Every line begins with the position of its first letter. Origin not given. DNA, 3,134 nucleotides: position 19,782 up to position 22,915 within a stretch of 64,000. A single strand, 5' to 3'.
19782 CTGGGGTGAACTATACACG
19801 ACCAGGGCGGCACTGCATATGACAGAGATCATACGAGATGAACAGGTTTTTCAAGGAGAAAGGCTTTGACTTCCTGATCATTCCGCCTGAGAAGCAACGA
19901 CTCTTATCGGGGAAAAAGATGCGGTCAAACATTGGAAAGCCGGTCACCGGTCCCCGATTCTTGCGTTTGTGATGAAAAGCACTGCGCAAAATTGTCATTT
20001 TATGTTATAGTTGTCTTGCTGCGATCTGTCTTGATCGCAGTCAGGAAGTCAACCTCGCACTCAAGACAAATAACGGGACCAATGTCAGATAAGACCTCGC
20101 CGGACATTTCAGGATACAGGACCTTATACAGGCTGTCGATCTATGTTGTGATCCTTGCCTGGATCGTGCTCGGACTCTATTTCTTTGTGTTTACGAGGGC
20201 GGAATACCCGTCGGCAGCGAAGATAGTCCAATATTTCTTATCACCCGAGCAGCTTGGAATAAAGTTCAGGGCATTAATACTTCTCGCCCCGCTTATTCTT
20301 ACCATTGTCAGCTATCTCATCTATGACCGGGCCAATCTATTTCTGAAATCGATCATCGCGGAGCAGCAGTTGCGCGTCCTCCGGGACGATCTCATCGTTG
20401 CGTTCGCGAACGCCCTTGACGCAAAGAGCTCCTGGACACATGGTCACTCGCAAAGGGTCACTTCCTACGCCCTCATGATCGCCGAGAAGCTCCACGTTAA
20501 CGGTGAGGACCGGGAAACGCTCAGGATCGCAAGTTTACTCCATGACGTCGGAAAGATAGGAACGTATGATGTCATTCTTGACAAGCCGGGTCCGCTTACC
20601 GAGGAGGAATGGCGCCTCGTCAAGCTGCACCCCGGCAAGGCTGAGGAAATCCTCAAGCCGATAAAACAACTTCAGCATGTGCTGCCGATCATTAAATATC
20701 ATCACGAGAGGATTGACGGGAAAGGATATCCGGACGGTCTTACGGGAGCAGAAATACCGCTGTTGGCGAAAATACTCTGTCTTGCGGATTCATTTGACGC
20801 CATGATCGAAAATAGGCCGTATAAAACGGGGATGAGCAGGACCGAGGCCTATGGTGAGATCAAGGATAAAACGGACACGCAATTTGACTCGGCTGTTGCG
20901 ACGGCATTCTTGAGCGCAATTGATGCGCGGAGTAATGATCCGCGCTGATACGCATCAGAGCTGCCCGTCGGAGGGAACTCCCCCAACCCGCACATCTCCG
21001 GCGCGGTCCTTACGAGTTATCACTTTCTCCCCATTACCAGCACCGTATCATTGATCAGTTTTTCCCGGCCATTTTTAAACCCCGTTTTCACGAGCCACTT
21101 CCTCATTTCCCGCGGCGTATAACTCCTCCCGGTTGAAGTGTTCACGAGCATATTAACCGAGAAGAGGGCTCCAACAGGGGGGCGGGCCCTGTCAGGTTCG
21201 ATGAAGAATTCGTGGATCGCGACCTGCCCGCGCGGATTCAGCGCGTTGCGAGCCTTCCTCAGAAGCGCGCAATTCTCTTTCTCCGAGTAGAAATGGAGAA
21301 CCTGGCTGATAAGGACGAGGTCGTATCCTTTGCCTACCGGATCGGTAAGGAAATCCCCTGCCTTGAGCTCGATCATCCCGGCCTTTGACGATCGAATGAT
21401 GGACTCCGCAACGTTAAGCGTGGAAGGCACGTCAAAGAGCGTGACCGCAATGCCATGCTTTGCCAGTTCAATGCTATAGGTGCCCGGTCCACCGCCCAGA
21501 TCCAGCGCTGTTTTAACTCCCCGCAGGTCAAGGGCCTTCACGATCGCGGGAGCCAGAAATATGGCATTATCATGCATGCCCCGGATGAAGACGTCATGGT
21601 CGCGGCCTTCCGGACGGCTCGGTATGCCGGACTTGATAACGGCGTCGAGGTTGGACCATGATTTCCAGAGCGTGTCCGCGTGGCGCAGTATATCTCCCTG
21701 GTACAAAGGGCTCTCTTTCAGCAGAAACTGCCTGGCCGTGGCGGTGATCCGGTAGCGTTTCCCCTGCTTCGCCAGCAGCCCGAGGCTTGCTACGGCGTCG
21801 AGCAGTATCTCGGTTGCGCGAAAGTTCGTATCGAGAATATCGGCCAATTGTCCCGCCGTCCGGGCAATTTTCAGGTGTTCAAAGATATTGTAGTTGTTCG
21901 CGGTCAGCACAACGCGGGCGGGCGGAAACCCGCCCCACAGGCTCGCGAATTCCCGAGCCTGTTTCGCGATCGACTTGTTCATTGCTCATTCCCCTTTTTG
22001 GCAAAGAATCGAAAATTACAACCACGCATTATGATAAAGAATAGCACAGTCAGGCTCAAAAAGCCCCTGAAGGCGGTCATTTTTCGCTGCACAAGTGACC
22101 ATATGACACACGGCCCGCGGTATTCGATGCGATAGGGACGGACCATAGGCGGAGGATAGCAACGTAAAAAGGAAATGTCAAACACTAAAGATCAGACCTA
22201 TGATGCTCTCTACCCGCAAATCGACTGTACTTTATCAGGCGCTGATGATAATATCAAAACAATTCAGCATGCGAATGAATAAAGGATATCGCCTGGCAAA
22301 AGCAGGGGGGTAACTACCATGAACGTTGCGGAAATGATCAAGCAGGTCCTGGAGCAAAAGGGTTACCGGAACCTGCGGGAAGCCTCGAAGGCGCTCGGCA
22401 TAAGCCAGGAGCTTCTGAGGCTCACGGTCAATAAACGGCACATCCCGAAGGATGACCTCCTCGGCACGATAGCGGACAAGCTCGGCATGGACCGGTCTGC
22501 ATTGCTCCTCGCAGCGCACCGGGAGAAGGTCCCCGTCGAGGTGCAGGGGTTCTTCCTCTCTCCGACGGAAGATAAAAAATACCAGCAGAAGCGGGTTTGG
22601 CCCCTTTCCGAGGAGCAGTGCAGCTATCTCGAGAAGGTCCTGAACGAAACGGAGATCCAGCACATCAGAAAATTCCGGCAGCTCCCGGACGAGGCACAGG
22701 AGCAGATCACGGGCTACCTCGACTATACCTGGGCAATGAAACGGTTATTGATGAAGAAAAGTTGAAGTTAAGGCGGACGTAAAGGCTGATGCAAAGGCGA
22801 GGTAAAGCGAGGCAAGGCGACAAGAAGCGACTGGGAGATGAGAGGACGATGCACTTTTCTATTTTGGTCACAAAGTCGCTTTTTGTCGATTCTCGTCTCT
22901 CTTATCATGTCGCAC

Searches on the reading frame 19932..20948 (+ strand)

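Call 88: search_protein_families(library=pfam, proteins=[window:19932-20948:+], max_evalue=0.001)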
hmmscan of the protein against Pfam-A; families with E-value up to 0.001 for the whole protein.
window:19932-20948:+ (338 aa): 3 families
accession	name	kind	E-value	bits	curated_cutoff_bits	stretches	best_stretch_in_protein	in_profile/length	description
PF13487.12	HD_5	-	2.7e-39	135.1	27.2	1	158-322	3-170/170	HD domain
PF01966.28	HD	-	1.9e-23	83.4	22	1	171-291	3-116/116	HD domain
PF08668.18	HDOD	-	8.4e-05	22.6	22.9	1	160-223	88-147/196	HDOD domain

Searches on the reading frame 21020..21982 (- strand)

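Call 88: search_protein_families(library=pfam, proteins=[window:21020-21982:-], max_evalue=0.001)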
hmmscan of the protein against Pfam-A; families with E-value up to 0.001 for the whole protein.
window:21020-21982:- (320 aa): 8 families
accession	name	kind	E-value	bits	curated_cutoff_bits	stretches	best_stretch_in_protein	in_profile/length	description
PF00891.24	Methyltransf_2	-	3.8e-26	92.2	22.3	1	129-303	36-210/210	O-methyltransferase domain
PF13649.12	Methyltransf_25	-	2.6e-09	38.1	27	1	160-252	2-97/97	Methyltransferase domain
PF13847.12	Methyltransf_31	-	6.1e-09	36.2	27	1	157-259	5-112/145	Methyltransferase domain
PF13489.12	Methyltransf_23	-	8.5e-09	35.8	27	1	145-304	11-161/164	Methyltransferase domain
PF08242.18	Methyltransf_12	-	4.8e-08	34.1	30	1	160-253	1-97/98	Methyltransferase domain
PF08100.18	Dimerisation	-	2.6e-07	30.8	25.6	1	13-87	10-91/93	O-methyltransferase dimerisation domain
PF08241.18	Methyltransf_11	-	7.9e-07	30.1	21.2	1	160-256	1-95/95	Methyltransferase domain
PF05175.20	MTS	-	0.00015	21.9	23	1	146-256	22-138/170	Methyltransferase small domain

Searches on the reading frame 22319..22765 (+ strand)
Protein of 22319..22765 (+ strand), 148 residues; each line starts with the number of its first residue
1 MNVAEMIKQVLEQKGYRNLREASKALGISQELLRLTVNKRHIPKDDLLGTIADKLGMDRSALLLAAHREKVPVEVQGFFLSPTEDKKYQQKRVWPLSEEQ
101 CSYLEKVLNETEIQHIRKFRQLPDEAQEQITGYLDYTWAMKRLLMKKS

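Call 17: search_protein_families(library=pfam, proteins=[window:22319-22765:+], max_evalue=0.01)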
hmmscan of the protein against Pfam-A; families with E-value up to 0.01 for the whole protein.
window:22319-22765:+ (148 aa): 1 family
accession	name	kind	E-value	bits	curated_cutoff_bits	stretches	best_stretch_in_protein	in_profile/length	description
PF01381.28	HTH_3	-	0.0084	16.6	23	0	7-58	1-51/55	Helix-turn-helix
